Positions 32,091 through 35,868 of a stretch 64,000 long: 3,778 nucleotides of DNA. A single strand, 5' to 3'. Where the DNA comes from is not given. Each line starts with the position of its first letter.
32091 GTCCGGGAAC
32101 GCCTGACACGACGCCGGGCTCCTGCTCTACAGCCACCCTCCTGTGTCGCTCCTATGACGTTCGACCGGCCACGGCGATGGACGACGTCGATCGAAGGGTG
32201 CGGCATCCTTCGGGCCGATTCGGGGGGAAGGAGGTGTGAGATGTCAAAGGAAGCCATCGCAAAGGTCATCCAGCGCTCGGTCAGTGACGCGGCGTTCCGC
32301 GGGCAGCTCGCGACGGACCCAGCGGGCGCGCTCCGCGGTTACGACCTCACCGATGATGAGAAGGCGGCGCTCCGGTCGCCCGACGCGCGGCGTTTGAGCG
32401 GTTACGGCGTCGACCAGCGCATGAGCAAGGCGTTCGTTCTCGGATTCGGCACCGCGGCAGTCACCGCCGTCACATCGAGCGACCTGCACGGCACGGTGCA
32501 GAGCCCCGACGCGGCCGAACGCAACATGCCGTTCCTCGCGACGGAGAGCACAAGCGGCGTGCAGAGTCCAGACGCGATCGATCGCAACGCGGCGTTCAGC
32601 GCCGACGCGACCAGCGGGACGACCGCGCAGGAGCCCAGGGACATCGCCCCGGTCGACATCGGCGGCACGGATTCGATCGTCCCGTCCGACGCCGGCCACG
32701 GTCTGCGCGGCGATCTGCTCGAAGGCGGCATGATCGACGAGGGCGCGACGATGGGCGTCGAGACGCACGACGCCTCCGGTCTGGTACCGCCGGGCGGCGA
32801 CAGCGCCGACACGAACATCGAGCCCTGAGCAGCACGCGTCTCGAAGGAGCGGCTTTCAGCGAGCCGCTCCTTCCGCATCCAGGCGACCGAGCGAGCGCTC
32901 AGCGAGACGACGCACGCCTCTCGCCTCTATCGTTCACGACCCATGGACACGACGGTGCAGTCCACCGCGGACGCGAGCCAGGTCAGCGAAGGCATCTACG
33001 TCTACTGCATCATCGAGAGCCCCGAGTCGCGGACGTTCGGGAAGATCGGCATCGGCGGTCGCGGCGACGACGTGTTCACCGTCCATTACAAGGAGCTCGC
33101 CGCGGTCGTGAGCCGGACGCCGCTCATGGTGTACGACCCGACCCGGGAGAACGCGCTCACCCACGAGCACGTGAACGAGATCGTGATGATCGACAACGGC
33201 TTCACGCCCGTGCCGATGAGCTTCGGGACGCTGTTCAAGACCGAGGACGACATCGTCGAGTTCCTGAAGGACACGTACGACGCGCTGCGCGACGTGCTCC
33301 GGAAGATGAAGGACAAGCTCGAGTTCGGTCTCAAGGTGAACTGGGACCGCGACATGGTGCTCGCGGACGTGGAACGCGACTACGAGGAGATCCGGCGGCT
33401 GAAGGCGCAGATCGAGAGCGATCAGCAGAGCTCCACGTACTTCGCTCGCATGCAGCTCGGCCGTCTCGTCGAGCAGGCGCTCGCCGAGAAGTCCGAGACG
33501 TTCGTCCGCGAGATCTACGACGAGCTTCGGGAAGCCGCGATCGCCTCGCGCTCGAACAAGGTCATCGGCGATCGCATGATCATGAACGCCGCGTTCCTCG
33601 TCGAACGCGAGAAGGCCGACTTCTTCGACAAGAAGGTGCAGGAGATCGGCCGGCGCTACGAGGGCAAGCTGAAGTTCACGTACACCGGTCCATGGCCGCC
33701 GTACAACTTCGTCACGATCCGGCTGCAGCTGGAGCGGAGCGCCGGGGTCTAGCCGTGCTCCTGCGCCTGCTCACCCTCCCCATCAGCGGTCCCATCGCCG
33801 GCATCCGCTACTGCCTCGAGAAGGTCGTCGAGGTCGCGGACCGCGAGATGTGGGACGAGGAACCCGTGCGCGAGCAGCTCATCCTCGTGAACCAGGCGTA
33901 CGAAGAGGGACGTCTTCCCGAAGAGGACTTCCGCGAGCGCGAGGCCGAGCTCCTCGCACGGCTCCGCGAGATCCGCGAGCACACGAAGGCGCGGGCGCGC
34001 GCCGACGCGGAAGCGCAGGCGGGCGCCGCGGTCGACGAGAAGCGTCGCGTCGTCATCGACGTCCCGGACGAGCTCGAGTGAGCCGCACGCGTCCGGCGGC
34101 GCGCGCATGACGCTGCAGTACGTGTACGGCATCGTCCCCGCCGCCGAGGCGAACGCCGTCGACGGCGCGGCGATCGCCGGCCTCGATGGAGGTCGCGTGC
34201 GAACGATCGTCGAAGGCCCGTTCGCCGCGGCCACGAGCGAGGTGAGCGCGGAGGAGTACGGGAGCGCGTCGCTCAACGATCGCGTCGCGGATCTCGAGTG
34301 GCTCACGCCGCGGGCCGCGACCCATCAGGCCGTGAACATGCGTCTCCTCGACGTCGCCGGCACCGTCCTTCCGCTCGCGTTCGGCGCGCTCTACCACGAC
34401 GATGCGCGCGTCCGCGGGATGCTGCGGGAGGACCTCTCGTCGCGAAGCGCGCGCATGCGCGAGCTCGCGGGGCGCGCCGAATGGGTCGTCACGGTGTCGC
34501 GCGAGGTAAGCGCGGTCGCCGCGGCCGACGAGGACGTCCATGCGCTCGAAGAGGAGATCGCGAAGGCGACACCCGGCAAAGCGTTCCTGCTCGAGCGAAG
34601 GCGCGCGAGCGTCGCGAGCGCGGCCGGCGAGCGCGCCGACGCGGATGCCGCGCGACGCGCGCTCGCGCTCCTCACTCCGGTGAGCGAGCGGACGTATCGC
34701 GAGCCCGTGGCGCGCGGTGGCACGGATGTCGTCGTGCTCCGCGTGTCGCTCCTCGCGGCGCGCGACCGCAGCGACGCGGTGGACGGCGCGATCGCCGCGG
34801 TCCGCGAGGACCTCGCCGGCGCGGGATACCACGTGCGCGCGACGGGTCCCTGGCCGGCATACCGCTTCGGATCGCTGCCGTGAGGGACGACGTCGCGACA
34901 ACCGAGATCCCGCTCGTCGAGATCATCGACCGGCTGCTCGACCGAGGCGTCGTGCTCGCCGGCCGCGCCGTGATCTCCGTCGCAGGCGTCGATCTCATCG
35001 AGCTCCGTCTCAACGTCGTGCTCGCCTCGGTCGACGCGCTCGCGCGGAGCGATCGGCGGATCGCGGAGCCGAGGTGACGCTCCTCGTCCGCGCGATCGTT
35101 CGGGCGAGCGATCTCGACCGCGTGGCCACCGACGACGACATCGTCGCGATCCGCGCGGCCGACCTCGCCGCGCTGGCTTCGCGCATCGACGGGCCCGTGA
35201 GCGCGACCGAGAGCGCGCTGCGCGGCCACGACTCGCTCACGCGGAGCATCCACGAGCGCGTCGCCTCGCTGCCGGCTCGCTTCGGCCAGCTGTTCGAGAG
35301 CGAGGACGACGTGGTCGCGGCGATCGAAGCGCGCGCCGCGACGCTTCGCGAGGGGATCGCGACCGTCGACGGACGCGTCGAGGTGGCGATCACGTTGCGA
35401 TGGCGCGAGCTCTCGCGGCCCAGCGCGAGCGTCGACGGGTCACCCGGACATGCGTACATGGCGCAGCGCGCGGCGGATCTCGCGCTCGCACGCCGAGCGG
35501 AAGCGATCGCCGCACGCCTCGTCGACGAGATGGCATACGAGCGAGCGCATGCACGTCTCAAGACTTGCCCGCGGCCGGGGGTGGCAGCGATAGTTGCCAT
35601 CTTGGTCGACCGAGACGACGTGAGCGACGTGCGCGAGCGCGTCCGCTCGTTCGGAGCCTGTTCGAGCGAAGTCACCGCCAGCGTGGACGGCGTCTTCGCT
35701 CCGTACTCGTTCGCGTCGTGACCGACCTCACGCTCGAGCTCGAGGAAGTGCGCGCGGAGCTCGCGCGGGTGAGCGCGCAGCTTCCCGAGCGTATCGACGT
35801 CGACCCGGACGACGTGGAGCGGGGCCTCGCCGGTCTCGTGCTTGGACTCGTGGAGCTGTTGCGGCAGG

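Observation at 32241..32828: Two paralogous genes with Nif11/NHLP-like leader domains, one beside the gas-vesicle cluster and one beside the protease operon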

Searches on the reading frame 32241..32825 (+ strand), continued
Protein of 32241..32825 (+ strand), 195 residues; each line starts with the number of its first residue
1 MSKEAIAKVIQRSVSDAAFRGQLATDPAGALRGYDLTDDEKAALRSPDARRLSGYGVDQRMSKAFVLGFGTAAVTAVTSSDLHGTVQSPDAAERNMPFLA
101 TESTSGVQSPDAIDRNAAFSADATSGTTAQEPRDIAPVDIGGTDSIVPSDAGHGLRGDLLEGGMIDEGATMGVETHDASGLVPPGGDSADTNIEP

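Call 91: predict_structure(alignment_id=A5)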
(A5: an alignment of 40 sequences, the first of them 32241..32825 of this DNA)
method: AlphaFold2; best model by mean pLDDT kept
length: 195 residues; sequences in the alignment: 40
mean_pLDDT: 55.5   pTM: 0.25
mean pLDDT of the five models: 55.5, 55.0, 54.7, 54.1, 53.1
residues with pLDDT >= 90: 0; 70-90: 40; 50-70: 77; < 50: 78
segments of 3 or more residues with pLDDT < 50: 61-92, 95-104, 106-108, 151-159, 185-187
pLDDT, mean of each block of 10 residues (from residue 1): 70 75 81 78 62 54 44 39 44 47 46 52 50 60 52 47 53 52 51 50
secondary structure, 60 per line:
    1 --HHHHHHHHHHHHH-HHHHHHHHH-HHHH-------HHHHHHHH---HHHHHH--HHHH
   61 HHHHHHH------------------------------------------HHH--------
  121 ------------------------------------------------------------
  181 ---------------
elements in order: H3-15 H17-25 H27-30 H38-45 H49-54 H57-67

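Call 93: fold_search(model_id=the predicted structure, library=pdb)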
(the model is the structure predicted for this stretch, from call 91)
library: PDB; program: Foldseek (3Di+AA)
matches with E <= 10: 86; with E <= 0.001: 0
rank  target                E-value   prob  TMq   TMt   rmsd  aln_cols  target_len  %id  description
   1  6lk7_A                5.3e-02  0.97  0.22  0.51   6.6        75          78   28  crystal structure of Os1348 from Pseudomonas sp. Os17 (released 2020-11-11)
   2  6lk7_B                7.4e-02  0.95  0.22  0.51   6.5        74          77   28  crystal structure of Os1348 from Pseudomonas sp. Os17 (released 2020-11-11)
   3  9ch7_D                2.4e-01  0.72  0.19  0.52   9.8        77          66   18  Structure of the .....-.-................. (SonM) and RiPP precursor (SonA-Y62A) heteromeric complex (bound to SAH - s (released 2025-01-29)
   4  7ltc_B                2.6e-01  0.80  0.24  0.56  10.3        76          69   17  Structure of the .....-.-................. (SonM) and RiPP precursor (SonA) heteromeric complex (no cofactor) (released 2021-09-29)
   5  9ch7_H                3.2e-01  0.92  0.23  0.68   2.3        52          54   19  Structure of the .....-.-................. (SonM) and RiPP precursor (SonA-Y62A) heteromeric complex (bound to SAH - s (released 2025-01-29)
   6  3wpm_A                3.2e-01  0.87  0.24  0.12   7.2        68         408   31  Crystal structure of the anaerobic DesB-gallate complex by co-crystallization (released 2014-04-30)
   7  9chk_B                4.1e-01  0.87  0.22  0.67   2.3        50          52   20  Structure of the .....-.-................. (SonM) and RiPP precursor (SonA-Y62A) heteromeric complex (bound to SAM) (released 2025-01-29)
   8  9chi_H                4.7e-01  0.47  0.18  0.49  10.0        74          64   15  Structure of the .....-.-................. (SonM) and RiPP precursor (SonA-Y62A) heteromeric complex (bound to SAH - s (released 2025-01-29)
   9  7lts_D                5.4e-01  0.54  0.23  0.53   9.9        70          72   18  Structure of the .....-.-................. (SonM mutant R67A) and RiPP precursor (SonA) heteromeric complex (with SAH) (released 2021-09-29)
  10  3wku_A                5.8e-01  0.80  0.24  0.12   6.3        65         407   31  Crystal structure of the anaerobic DesB-gallate complex (released 2014-04-30)
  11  7ltc_D                5.8e-01  0.57  0.23  0.55  10.4        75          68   17  Structure of the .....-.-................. (SonM) and RiPP precursor (SonA) heteromeric complex (no cofactor) (released 2021-09-29)
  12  7ltr_D                6.2e-01  0.77  0.22  0.65   2.3        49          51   20  Structure of the heteromeric complex between the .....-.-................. (SonM) and a truncated construct of the RiP (released 2021-09-29)
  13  8t1t_D                6.6e-01  0.80  0.23  0.65   2.3        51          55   20  Structure of the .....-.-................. (SonM) and RiPP precursor (SonA with QSY deletion) heteromeric complex (bou (released 2023-11-22)
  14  3wrc_A                6.6e-01  0.77  0.26  0.13   6.2        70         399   28  Crystal structure of the anaerobic DesB-Protocatechuate (PCA) complex (released 2014-04-30)
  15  7ltr_B                7.0e-01  0.77  0.22  0.67   2.3        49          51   20  Structure of the heteromeric complex between the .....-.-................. (SonM) and a truncated construct of the RiP (released 2021-09-29)
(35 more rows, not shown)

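Call 106: search_protein_families(library=padloc, proteins=[window:32241-32825:+], max_evalue=0.01)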
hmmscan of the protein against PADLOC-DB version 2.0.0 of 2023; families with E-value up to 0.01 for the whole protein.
window:32241-32825:+ (195 aa): 0 families

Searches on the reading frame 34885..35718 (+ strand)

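Call 27: search_protein_families(library=pfam, proteins=[window:34885-35718:+], max_evalue=0.01)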
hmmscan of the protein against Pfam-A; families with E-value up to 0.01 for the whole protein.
window:34885-35718:+ (278 aa): 1 family
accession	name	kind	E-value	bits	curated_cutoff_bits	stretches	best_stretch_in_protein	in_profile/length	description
PF06386.16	GvpL_GvpF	-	3.8e-24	86.5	23.6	1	83-277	24-244/245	Gas vesicle synthesis protein GvpL/GvpF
